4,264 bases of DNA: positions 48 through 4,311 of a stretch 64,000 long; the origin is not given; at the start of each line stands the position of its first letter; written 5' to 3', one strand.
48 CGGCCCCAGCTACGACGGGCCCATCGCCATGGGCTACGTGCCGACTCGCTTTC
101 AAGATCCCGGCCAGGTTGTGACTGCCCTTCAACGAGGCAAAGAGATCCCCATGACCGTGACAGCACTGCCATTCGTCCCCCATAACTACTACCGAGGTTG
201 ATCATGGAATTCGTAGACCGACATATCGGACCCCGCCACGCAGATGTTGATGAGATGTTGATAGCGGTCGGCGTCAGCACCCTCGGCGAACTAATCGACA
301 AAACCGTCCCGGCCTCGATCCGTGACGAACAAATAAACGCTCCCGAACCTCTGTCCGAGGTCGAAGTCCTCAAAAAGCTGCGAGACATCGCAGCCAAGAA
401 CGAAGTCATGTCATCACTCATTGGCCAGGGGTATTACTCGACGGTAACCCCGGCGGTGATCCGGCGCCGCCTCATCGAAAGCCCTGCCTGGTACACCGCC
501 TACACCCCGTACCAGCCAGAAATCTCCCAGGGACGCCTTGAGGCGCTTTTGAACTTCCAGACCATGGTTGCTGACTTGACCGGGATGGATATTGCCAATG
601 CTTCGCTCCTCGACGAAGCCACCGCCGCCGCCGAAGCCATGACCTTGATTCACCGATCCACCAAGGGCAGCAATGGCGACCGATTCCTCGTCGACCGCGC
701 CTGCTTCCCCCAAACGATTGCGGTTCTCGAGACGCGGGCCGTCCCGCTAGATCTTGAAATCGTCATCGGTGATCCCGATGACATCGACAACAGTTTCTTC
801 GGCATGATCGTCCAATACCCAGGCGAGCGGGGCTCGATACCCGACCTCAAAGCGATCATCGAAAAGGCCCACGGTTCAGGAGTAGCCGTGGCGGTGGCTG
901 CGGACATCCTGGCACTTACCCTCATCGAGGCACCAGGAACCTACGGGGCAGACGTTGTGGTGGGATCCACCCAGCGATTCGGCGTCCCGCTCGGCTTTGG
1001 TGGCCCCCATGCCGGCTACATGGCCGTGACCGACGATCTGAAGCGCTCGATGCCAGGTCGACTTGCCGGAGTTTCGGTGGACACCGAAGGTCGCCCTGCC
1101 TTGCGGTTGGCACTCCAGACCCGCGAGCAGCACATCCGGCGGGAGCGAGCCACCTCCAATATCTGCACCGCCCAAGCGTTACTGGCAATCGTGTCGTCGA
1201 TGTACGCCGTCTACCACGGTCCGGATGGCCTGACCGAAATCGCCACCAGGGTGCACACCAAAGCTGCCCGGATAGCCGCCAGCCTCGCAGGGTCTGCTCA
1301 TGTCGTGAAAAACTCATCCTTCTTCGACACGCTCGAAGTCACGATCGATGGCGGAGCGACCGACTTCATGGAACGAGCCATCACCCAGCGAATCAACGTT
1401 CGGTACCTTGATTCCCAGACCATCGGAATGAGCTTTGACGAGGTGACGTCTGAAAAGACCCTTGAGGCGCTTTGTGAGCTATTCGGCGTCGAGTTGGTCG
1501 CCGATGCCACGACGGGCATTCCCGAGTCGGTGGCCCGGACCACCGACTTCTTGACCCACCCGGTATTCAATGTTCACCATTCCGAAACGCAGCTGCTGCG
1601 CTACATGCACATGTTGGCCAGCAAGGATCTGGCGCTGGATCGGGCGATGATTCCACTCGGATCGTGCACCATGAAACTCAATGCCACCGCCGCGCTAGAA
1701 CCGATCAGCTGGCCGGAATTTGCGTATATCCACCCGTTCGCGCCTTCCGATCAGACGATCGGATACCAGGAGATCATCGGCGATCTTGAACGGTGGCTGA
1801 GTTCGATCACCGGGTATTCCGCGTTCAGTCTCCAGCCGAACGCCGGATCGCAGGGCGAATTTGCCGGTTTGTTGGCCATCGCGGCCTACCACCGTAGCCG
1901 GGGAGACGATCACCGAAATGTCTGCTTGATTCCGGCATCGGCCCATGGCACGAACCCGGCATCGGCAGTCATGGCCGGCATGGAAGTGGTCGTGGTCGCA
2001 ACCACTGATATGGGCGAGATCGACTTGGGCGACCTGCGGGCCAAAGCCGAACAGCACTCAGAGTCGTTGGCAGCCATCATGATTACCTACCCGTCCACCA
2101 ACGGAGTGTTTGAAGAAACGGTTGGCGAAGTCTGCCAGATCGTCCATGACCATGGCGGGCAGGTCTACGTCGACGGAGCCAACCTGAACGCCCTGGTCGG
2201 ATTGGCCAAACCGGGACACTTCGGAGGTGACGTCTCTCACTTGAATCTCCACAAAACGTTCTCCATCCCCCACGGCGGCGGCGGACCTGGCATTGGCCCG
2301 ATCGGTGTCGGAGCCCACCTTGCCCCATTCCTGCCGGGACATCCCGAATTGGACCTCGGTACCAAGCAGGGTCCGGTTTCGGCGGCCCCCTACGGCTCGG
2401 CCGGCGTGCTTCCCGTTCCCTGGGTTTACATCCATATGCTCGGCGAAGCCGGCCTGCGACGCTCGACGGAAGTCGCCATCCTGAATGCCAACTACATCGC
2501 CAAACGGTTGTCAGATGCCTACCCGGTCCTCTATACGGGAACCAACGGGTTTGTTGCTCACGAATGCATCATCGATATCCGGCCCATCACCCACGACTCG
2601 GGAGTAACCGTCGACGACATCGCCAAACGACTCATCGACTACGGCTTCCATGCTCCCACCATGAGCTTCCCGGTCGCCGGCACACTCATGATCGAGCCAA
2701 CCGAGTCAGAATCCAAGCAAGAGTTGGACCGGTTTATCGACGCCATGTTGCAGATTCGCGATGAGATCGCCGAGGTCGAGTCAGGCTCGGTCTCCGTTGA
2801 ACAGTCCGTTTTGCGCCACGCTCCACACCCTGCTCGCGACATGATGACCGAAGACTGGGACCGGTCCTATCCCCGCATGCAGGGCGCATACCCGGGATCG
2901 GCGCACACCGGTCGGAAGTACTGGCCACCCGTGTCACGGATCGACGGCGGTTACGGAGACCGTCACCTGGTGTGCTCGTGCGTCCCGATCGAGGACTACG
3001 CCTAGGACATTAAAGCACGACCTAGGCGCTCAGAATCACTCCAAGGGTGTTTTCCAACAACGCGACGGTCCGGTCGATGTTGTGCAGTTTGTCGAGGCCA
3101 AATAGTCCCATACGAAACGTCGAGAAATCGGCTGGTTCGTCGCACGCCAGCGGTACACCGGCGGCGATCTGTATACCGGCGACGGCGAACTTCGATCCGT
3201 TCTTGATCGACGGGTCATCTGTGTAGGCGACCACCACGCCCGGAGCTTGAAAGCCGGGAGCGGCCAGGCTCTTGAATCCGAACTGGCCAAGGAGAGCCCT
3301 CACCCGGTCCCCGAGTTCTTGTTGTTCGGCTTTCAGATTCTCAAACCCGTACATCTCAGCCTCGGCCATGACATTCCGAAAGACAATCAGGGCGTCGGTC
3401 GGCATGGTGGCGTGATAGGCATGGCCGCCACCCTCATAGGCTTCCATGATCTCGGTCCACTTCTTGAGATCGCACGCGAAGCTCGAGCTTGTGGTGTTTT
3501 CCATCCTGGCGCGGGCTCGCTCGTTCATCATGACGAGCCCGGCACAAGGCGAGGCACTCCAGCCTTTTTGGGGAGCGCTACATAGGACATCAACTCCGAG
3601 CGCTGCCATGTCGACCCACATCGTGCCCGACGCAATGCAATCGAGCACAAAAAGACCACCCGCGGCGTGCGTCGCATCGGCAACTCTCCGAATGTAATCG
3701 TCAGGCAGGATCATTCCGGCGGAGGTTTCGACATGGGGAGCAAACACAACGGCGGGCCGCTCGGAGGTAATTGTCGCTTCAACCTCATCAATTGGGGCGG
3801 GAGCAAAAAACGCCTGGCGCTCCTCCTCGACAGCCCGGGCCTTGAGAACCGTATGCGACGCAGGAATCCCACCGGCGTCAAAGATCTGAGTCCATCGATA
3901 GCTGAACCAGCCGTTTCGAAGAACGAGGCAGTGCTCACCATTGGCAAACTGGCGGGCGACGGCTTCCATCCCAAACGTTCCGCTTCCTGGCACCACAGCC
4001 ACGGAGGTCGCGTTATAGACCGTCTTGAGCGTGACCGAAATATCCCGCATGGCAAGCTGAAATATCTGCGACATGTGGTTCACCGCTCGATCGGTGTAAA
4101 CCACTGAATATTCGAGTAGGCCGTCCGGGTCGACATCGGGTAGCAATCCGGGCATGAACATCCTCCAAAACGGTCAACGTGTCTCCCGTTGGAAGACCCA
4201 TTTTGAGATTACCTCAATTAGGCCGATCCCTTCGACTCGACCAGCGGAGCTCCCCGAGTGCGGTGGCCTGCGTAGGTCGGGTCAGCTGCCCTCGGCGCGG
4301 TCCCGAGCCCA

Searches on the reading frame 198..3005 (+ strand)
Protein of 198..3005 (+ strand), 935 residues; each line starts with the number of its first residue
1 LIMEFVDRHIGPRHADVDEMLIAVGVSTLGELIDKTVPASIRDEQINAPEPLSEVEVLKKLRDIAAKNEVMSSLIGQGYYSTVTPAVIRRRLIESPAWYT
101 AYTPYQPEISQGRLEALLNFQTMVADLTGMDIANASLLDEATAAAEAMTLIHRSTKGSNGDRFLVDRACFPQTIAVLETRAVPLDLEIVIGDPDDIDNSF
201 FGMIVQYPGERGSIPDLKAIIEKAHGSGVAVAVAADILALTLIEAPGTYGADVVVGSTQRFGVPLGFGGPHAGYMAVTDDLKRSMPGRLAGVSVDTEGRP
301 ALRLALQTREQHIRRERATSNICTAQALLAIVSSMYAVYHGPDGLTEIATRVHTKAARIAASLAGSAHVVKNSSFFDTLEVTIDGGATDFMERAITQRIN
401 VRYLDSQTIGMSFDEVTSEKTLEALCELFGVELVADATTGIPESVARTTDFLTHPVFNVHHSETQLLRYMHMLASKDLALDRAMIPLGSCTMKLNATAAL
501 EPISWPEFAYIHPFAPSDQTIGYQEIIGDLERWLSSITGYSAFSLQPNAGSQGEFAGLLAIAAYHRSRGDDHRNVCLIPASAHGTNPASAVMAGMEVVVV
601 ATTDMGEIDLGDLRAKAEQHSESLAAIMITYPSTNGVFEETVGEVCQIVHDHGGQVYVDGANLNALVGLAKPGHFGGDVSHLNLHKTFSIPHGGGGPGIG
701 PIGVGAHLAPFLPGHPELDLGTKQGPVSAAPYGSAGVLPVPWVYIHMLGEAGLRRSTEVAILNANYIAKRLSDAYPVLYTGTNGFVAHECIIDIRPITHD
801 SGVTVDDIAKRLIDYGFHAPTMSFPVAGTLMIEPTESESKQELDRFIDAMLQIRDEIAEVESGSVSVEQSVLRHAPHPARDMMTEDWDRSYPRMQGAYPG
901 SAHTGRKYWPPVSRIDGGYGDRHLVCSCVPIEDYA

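Call 29: search_protein_families(library=pfam, proteins=[window:198-3005:+], max_evalue=0.00001)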
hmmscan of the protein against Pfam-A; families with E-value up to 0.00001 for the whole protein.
window:198-3005:+ (935 aa): 2 families
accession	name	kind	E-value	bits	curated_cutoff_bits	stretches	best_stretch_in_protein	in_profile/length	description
PF02347.22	GDC-P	-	1.6e-184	614.2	26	2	7-429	1-429/429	Glycine cleavage system P-protein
PF21478.3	GcvP2_C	-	5.7e-60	201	27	1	756-877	1-122/122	Glycine dehydrogenase, C-terminal domain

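Call 32: find_homologous_proteins(query=window:198-3005:+, max_evalue=1e-20)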
Query window:198-3005:+ (935 aa): 8000 proteins with E <= 1e-20 among 8000 candidates; the best 120 are listed.
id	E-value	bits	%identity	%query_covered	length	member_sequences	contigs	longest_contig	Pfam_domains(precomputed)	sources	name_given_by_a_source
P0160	0.0e+0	2047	97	100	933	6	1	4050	PF02347.23,PF21478.4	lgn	-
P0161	0.0e+0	1914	89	100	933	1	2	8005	PF02347.23,PF21478.4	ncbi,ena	-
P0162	0.0e+0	1911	89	100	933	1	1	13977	PF02347.23,PF21478.4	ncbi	-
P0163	0.0e+0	1898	88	100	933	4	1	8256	PF02347.23,PF21478.4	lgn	-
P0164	0.0e+0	1894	88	100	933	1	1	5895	PF02347.23,PF21478.4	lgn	-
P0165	0.0e+0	1838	86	100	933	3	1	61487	PF02347.23,PF21478.4,PF01212.28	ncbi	-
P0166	0.0e+0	1745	81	100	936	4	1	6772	PF02347.23,PF21478.4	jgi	-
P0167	0.0e+0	1738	80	100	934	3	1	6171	PF02347.23,PF21478.4,PF00266.26,PF01212.28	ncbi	-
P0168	0.0e+0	1710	79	100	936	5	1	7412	PF02347.23,PF21478.4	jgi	-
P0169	0.0e+0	1558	88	83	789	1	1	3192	PF02347.23,PF21478.4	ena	-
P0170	0.0e+0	1518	71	100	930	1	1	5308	PF02347.23,PF21478.4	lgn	-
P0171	0.0e+0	1517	70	100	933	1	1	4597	PF02347.23,PF21478.4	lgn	-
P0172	0.0e+0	1512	71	100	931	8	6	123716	PF02347.23,PF21478.4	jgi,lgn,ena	jgi:glycine dehydrogenase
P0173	0.0e+0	1499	70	100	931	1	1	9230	PF02347.23,PF21478.4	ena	-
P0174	0.0e+0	1497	71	100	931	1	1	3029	PF02347.23,PF21478.4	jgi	jgi:glycine dehydrogenase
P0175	0.0e+0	1493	70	100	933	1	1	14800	PF02347.23,PF21478.4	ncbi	-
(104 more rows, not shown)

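Call 80: list_cluster_members(proteins=[P0161, P0162, P0165, P0167, P0175, P0293, P0305, P0300, P0328, P0332])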
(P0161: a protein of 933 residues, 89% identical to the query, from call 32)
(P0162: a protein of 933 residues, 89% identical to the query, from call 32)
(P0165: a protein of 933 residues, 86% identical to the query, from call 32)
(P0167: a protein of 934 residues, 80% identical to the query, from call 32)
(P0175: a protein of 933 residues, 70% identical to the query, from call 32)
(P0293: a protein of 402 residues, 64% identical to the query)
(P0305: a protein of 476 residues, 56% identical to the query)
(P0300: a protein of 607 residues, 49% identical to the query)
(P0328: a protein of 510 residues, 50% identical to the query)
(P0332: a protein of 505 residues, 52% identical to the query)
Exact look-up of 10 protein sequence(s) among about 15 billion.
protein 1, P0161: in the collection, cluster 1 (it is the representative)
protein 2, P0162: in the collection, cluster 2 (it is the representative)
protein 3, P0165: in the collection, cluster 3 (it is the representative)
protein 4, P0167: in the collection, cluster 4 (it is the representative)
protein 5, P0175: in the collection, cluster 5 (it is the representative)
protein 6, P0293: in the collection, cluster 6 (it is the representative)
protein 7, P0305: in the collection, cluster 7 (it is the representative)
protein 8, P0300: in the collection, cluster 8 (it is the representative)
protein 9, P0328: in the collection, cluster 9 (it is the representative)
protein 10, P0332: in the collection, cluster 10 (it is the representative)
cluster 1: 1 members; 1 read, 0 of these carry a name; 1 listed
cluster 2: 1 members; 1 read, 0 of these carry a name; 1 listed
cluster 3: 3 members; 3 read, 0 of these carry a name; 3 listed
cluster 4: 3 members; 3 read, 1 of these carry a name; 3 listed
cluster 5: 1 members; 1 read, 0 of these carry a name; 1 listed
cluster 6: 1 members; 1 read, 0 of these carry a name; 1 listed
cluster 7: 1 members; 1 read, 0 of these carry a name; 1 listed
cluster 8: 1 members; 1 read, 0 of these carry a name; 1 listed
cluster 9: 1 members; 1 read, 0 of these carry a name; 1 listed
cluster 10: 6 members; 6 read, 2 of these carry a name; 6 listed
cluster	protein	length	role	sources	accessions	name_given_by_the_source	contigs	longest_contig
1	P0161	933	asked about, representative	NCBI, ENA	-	-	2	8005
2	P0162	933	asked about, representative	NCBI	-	-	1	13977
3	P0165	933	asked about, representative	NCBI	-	-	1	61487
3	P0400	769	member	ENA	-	-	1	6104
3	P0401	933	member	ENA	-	-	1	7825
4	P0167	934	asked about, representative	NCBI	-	-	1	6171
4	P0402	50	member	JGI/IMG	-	hypothetical protein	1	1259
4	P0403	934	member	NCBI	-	-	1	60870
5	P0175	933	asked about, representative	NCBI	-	-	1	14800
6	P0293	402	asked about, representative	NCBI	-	-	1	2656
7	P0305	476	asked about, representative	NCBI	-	-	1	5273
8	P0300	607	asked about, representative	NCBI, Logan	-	-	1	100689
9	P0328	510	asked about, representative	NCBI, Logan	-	-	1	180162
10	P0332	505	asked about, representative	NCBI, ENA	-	-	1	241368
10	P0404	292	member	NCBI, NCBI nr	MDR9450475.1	MAG: cytochrome b/b6 domain-containing protein, partial [Acidimicrobiia bacterium] | cytochrome b/b6 domain-containing protein [Acidimicrobiia bacterium]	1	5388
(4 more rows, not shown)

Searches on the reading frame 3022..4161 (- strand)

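Call 59: search_protein_families(library=pfam, proteins=[window:3022-4161:-], max_evalue=0.00001)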
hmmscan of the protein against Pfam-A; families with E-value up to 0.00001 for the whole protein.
window:3022-4161:- (379 aa): 1 family
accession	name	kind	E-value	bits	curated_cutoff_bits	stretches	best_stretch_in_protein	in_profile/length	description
PF00266.25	Aminotran_5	-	9.7e-12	45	21.5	1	24-297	31-297/371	Aminotransferase class-V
